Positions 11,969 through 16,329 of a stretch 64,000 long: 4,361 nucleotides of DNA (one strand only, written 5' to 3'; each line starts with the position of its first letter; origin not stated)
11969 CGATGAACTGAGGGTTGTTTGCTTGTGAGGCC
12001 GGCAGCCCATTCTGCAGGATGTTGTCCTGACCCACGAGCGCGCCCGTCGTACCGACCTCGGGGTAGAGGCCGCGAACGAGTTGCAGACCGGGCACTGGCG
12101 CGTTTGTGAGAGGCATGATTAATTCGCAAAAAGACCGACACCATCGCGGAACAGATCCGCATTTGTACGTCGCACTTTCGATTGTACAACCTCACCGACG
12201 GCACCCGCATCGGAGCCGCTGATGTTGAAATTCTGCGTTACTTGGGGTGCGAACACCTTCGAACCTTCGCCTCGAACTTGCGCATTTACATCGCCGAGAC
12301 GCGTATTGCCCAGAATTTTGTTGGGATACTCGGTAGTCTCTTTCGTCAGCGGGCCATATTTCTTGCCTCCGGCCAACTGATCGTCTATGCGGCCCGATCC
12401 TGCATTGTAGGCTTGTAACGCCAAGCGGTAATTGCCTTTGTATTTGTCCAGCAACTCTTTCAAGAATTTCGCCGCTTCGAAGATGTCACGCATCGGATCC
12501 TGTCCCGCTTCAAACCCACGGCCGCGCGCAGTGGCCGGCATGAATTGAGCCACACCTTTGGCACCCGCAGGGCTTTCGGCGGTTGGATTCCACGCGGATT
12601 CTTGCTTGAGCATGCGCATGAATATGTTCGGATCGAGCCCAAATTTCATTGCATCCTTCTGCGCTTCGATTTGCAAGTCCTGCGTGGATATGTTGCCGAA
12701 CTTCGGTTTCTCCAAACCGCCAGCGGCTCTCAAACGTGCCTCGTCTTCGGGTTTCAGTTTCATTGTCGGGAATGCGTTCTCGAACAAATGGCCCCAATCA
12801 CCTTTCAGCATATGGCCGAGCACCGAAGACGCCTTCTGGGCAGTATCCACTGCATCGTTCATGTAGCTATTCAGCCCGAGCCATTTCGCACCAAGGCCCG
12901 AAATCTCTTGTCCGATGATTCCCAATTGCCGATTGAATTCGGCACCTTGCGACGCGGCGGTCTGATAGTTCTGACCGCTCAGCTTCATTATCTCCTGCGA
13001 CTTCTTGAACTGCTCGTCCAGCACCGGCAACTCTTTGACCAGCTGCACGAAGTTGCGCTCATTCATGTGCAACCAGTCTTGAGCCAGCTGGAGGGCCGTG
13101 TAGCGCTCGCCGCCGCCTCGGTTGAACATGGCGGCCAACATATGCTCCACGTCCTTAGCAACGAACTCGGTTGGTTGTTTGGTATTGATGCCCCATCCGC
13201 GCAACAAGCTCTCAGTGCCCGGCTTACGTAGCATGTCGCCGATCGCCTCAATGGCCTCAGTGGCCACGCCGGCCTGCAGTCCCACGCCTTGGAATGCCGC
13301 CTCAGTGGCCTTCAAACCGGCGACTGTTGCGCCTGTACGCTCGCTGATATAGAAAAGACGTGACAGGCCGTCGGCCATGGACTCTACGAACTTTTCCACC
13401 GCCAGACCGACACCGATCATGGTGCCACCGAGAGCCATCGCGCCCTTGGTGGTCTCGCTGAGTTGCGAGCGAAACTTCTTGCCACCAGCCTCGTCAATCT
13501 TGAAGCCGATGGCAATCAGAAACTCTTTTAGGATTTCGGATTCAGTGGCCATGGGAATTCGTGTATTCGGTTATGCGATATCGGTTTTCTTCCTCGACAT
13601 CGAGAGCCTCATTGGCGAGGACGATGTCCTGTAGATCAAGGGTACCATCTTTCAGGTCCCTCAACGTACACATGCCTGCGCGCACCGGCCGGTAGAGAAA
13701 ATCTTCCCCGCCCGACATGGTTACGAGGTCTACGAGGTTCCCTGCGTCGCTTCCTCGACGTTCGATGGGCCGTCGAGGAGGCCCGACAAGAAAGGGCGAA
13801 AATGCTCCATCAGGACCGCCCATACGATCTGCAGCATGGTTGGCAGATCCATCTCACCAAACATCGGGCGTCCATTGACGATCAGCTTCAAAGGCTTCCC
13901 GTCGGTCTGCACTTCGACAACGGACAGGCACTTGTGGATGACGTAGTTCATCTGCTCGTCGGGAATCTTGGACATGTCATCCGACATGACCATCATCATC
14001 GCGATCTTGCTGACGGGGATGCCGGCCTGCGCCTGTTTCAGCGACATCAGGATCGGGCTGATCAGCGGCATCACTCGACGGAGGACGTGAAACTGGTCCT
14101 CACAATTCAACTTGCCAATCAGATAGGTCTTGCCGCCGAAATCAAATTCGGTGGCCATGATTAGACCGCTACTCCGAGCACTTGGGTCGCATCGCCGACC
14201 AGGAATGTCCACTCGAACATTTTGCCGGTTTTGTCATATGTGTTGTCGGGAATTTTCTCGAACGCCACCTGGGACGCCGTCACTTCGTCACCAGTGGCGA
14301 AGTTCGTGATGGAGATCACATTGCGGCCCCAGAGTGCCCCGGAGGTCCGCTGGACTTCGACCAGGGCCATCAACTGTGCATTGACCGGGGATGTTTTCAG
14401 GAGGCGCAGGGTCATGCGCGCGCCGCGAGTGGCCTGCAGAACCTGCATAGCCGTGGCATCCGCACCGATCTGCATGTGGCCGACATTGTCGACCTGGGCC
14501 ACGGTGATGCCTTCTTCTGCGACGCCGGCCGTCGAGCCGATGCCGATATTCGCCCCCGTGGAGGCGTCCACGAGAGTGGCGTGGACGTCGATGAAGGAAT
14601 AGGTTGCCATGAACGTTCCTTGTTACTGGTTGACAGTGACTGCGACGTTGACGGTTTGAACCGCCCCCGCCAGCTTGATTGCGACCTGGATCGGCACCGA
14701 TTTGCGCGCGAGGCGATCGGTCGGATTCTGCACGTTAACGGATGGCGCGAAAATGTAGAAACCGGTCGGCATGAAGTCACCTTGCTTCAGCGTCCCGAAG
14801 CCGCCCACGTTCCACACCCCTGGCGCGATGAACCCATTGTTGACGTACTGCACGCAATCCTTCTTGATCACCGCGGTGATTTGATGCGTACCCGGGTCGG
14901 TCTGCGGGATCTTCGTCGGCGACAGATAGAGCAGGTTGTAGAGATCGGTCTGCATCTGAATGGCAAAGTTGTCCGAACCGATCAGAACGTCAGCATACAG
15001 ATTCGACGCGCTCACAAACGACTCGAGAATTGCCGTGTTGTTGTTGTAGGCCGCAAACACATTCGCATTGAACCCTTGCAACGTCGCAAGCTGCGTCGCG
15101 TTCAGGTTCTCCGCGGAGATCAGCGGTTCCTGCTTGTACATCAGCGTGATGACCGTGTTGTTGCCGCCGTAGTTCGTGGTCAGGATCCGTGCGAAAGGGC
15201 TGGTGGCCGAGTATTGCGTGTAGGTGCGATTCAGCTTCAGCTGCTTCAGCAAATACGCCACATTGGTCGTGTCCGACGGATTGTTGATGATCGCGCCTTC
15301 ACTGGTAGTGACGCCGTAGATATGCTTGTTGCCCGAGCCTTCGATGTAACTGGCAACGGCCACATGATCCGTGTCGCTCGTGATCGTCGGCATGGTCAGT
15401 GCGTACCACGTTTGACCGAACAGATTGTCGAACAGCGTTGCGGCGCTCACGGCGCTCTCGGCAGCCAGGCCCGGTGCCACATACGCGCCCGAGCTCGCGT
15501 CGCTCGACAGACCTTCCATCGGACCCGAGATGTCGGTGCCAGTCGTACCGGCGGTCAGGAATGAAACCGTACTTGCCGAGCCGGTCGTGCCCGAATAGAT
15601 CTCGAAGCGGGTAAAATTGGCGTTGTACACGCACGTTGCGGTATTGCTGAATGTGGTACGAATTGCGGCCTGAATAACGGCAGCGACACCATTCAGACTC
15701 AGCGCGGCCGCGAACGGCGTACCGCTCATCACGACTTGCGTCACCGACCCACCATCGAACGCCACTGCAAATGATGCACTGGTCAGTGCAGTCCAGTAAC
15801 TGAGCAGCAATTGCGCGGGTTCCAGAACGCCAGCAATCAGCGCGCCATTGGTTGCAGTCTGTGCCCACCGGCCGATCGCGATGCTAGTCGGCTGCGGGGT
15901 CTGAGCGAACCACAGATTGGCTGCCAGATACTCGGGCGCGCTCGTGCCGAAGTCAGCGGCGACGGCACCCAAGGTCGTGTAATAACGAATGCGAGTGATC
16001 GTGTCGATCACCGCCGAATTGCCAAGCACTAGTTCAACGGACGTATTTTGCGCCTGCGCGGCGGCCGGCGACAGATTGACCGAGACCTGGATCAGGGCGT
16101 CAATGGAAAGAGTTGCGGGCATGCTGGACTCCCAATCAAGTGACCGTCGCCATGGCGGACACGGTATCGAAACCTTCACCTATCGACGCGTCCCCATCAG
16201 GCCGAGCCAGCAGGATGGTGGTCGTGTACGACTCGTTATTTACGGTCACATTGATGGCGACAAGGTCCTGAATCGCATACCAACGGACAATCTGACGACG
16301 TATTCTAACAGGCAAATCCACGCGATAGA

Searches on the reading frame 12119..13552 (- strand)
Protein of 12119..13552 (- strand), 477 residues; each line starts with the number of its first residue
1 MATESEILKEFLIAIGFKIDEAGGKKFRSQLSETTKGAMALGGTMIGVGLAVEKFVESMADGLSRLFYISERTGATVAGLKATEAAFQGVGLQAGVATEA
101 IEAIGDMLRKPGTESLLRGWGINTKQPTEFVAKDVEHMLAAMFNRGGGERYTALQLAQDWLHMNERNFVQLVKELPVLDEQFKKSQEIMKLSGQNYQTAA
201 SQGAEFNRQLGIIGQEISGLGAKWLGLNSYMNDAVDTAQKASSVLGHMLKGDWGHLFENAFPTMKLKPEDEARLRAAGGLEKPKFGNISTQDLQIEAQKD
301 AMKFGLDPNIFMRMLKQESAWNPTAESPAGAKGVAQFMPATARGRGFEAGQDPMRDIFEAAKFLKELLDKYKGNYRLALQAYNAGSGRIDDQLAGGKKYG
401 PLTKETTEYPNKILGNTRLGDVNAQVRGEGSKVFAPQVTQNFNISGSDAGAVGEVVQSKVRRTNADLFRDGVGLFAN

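Call 90: search_protein_families(library=phrogs, proteins=[window:12119-13552:-], max_evalue=0.00001)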
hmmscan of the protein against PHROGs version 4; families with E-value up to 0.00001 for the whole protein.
window:12119-13552:- (477 aa): 17 families
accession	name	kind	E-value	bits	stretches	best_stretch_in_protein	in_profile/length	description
phrog_2013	-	tail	5.6e-28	99.1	1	287-421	462-594/657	lytic tail protein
phrog_669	-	lysis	2.7e-26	92.3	1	281-418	912-1054/1946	endolysin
phrog_342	-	head and packaging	1.1e-21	77.6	1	289-428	11-151/1235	internal virion protein with endolysin domain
phrog_14342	-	tail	1.1e-20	75.5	1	295-415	143-270/272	lytic tail fiber protein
phrog_12506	-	tail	3.3e-19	70.3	1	5-200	3-202/218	tail length tape measure protein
phrog_13449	-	other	8.6e-19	69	1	302-419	16-121/269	transglycosylase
phrog_30077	-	unknown function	6e-18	66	1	3-128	2-142/674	-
phrog_28504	-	tail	4.9e-16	59.6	1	302-410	242-353/597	lytic tail fiber protein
phrog_2276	-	tail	3.5e-12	46.8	1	6-126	24-173/673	tail length tape measure protein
phrog_2533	-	unknown function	1.1e-10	41.2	1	302-416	754-867/1130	-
phrog_21143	-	tail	7.7e-10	38.8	1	302-404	13-116/576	lytic tail fiber protein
phrog_10475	-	lysis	2.7e-09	37.2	1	322-424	304-403/700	endolysin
phrog_28014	-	unknown function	5.2e-08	33.8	1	301-397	42-138/224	-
phrog_1044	-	lysis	3.2e-07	30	1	324-421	258-345/900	endolysin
phrog_12507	-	other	6.3e-07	30.5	1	291-408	8-127/260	transglycosylase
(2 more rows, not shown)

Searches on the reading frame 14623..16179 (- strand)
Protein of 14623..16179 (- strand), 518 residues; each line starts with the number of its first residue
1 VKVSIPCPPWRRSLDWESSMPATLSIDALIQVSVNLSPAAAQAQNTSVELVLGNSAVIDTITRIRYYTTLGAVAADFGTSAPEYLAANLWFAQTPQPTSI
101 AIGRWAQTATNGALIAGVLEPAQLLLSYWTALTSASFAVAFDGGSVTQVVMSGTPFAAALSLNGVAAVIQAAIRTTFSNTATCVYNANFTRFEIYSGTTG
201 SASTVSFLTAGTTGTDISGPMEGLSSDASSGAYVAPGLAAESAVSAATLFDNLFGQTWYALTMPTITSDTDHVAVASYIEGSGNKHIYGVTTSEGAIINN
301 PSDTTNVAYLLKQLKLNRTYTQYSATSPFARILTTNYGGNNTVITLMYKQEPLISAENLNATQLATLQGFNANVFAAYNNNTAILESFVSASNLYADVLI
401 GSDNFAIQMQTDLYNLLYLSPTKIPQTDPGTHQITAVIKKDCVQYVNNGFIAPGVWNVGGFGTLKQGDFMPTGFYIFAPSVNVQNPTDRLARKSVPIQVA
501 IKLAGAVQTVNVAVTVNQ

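Call 90: search_protein_families(library=phrogs, proteins=[window:14623-16179:-], max_evalue=0.00001)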
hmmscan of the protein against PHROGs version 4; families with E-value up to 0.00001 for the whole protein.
window:14623-16179:- (518 aa): 3 families
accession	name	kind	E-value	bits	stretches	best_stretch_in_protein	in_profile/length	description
phrog_205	-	tail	8.9e-91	306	1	19-517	8-433/455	tail sheath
phrog_9590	-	unknown function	4.1e-34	119.3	1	321-517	187-373/377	-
phrog_38059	-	unknown function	8.1e-18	65.4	1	437-516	7-86/88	-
